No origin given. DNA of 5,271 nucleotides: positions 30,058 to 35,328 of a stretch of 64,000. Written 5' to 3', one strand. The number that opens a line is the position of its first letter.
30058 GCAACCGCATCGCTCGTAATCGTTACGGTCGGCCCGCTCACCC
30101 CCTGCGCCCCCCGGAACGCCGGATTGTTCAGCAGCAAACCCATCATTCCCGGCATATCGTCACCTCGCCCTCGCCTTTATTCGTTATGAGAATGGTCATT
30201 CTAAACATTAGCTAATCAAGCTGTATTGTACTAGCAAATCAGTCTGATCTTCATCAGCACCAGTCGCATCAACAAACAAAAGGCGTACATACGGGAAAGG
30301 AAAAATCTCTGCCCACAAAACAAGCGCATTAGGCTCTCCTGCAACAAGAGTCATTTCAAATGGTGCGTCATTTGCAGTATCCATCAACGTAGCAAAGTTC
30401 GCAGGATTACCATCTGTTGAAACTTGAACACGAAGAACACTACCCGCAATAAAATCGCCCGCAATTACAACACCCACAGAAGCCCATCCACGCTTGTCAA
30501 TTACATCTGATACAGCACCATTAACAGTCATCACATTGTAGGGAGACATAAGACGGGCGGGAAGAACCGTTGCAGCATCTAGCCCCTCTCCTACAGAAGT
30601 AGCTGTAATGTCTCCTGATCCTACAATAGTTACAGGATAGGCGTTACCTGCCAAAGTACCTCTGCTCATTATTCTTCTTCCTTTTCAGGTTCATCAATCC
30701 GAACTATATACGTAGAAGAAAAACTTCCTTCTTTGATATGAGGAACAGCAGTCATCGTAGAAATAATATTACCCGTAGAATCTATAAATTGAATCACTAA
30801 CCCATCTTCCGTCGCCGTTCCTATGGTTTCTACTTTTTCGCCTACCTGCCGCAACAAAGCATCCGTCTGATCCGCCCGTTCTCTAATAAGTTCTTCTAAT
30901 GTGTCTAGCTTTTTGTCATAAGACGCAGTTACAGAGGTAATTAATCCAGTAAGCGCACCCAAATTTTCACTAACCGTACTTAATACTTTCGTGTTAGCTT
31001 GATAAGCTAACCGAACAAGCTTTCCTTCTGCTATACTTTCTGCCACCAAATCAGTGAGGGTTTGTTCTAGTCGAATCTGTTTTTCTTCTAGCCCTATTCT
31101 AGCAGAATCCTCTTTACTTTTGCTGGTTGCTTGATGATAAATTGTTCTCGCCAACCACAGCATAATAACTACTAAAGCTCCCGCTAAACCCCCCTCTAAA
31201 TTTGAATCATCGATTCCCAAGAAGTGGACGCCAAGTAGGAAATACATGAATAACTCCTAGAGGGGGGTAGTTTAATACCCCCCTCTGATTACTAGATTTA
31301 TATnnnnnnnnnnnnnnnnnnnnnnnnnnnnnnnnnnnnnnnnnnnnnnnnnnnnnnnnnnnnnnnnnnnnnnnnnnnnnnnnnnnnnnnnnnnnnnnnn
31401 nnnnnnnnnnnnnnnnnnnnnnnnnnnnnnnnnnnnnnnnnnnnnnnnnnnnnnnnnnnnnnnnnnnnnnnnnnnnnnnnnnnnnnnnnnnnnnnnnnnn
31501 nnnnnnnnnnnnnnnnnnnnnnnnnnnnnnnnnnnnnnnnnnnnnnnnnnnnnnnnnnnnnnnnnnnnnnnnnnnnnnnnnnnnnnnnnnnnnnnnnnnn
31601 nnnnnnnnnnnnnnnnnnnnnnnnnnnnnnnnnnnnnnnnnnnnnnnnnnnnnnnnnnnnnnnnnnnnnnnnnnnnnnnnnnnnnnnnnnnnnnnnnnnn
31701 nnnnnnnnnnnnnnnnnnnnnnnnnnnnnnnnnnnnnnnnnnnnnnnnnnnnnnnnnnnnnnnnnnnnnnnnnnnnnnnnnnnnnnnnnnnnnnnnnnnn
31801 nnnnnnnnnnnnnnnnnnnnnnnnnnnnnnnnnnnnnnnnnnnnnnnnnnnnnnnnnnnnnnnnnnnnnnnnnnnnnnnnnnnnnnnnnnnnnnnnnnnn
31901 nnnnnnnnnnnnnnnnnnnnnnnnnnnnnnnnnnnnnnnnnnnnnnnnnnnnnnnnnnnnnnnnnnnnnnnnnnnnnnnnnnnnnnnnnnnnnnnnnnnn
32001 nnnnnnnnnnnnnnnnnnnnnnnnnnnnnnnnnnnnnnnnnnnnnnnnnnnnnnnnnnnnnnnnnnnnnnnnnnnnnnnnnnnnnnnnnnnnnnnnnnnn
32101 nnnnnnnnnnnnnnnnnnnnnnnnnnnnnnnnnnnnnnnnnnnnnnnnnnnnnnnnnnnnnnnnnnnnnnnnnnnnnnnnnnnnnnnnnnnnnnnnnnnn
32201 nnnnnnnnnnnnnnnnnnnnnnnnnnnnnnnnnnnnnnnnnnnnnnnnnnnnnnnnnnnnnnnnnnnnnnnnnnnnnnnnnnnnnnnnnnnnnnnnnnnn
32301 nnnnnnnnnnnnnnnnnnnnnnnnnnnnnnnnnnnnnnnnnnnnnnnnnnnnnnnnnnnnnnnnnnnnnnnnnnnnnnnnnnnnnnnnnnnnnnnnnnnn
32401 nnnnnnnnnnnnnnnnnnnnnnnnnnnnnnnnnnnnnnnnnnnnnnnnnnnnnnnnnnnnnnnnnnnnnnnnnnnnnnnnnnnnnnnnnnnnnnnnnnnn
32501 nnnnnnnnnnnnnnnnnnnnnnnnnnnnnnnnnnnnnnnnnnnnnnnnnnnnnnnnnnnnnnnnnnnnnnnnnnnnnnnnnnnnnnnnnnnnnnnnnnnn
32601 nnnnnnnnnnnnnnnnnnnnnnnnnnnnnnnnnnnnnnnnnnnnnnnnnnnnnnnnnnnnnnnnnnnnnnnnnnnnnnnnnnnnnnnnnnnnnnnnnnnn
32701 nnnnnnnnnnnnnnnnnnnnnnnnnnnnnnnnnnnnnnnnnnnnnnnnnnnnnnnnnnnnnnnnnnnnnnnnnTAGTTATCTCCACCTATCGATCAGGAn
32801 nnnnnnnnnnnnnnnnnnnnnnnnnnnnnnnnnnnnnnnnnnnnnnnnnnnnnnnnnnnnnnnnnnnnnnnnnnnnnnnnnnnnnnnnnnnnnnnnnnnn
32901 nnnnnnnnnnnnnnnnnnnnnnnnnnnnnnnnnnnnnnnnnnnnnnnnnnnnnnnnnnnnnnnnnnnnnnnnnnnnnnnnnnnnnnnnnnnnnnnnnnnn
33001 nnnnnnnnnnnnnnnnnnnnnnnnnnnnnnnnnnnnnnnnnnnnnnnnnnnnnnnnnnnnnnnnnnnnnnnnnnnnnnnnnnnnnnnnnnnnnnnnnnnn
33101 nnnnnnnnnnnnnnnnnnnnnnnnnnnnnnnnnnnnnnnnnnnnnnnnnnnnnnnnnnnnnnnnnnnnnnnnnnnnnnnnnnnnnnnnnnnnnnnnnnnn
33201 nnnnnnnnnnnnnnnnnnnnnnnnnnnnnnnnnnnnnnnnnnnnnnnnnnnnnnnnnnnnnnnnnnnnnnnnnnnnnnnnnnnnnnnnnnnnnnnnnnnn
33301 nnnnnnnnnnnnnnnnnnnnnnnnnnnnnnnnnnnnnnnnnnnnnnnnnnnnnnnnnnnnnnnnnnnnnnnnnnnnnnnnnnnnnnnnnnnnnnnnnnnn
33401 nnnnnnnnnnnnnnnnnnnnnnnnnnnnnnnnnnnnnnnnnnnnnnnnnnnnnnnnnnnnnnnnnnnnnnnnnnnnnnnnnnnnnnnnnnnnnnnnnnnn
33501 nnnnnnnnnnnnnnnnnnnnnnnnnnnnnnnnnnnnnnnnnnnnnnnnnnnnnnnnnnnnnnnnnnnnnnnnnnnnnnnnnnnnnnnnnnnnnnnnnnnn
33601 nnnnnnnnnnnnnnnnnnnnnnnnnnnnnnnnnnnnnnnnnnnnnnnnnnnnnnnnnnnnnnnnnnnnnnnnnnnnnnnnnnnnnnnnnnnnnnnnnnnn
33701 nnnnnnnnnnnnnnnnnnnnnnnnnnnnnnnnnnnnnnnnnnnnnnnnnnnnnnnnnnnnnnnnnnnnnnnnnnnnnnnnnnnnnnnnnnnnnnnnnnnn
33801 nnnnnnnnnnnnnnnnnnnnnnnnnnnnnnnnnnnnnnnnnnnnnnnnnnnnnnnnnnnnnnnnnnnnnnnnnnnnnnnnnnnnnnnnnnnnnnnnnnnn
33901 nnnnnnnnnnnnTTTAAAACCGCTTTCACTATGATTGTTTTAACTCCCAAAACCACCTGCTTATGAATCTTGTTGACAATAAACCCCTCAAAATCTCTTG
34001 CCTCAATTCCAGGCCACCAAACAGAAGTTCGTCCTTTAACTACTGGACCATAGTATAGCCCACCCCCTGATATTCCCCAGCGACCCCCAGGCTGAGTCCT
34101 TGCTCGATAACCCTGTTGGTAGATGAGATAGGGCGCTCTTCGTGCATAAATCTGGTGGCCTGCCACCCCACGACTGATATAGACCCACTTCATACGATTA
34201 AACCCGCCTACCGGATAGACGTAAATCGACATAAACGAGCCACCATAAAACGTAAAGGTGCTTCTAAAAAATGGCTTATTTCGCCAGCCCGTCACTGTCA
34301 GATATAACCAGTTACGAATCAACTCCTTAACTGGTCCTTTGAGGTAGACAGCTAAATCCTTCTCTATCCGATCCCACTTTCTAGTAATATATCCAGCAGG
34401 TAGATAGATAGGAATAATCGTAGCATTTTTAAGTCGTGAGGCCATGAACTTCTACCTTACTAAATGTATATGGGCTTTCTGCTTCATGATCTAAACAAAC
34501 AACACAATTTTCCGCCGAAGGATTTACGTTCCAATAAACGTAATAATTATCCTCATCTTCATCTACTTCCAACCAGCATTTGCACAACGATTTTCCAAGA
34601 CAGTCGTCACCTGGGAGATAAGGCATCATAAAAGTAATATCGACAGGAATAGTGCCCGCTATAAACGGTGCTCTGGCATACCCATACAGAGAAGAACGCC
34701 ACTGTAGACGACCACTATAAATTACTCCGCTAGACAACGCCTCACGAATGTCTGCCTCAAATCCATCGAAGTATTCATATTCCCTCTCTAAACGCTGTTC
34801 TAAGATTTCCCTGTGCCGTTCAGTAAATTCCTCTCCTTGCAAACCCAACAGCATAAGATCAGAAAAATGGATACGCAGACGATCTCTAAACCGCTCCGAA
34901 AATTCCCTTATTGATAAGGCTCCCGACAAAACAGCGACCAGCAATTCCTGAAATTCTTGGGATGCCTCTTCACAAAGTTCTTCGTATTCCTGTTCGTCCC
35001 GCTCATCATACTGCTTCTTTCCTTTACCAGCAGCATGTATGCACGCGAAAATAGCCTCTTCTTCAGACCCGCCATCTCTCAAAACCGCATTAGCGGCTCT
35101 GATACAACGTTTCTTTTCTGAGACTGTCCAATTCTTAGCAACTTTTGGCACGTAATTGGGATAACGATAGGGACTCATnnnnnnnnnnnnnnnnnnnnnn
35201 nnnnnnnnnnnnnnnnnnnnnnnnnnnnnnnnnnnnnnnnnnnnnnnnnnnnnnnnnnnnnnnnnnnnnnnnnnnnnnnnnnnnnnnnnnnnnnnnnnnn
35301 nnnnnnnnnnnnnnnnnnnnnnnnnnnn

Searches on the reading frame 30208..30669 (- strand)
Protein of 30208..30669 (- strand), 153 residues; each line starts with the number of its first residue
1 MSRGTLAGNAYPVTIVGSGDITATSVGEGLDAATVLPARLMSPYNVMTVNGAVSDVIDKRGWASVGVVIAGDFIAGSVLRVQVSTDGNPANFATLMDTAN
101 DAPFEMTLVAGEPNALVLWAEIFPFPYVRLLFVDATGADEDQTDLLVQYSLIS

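Call 10: search_protein_families(library=pfam, proteins=[window:30208-30669:-], max_evalue=0.1)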
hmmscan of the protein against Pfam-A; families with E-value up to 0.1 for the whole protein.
window:30208-30669:- (153 aa): 0 families

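Call 11: search_protein_families(library=phrogs, proteins=[window:30208-30669:-], max_evalue=0.1)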
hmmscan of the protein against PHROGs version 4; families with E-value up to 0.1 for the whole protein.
window:30208-30669:- (153 aa): 0 families

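Call 17: find_related_loci(query=window:30208-30669:-, collection=viral_contigs, flank=10000)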
Query window:30208-30669:- (153 aa) in viral_contigs; peptide patterns used: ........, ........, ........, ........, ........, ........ (x = any residue, [..] = any of these).
2 stretches matched a pattern, but none encodes a relative of the query by tblastn (E <= 1e-3).

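Call 43: find_encoding_contigs(protein=window:30208-30669:-, flank=8000, max_places=10)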
Protein window:30208-30669:- (153 aa): 5 contigs read that carry it; 2 places shown.
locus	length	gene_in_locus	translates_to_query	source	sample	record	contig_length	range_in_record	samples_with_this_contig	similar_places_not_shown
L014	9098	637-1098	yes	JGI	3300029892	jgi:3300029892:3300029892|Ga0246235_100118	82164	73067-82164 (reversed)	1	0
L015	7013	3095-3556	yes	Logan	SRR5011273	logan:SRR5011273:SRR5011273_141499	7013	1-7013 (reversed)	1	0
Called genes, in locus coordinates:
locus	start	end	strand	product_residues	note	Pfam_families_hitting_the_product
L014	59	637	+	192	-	-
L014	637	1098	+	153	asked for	-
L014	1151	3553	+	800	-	PF19078:Big_12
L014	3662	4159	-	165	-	-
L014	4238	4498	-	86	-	-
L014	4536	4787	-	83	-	-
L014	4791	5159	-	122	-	-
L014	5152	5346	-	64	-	-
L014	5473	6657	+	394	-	-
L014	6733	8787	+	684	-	PF01073:3Beta_HSD, PF01370:Epimerase, PF02719:Polysacc_synt_2, PF04321:RmlD_sub_bind, PF16363:GDP_Man_Dehyd, PF13460:NAD_binding_10, PF03161:LAGLIDADG_2, PF02719:Polysacc_synt_2, +1 more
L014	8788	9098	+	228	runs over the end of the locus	PF00535:Glycos_transf_2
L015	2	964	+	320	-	?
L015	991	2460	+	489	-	-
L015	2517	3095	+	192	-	-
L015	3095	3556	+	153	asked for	-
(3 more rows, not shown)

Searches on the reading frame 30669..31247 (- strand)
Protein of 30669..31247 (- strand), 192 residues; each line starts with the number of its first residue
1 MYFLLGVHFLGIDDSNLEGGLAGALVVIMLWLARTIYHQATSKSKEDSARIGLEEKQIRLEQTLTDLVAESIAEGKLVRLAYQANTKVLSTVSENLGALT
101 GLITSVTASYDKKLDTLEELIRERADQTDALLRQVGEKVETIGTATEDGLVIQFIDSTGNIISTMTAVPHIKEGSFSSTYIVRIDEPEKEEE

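Call 10: search_protein_families(library=pfam, proteins=[window:30669-31247:-], max_evalue=0.1)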
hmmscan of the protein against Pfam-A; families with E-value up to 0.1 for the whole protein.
window:30669-31247:- (192 aa): 1 family
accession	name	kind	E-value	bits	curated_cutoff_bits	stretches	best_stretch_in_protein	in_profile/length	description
PF06429.18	Flg_bbr_C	-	0.0022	17.9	23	1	81-101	25-45/46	Flagellar basal body rod FlgEFG protein C-terminal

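Call 11: search_protein_families(library=phrogs, proteins=[window:30669-31247:-], max_evalue=0.1)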
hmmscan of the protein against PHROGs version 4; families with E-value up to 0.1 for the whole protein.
window:30669-31247:- (192 aa): 4 families
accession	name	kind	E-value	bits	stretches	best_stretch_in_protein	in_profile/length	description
phrog_9583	-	unknown function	0.011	17.3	1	71-148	18-96/113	-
phrog_12546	-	unknown function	0.013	16.4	1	57-126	66-135/164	-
phrog_25510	-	unknown function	0.077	13.9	0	59-120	9-68/136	-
phrog_19898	-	unknown function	0.092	13.4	0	23-106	25-108/174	-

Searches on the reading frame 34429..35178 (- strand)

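Call 13: search_protein_families(library=pfam, proteins=[window:34429-35178:-], max_evalue=0.01)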
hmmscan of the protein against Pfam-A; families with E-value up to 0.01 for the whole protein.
window:34429-35178:- (249 aa): 0 families

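Call 89: search_protein_families(library=phrogs, proteins=[window:34429-35178:-], max_evalue=0.001)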
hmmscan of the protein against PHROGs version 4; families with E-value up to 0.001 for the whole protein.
window:34429-35178:- (249 aa): 1 family
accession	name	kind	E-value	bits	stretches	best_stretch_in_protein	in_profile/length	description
phrog_24776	-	unknown function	7.6e-07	30.2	1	71-167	41-134/218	-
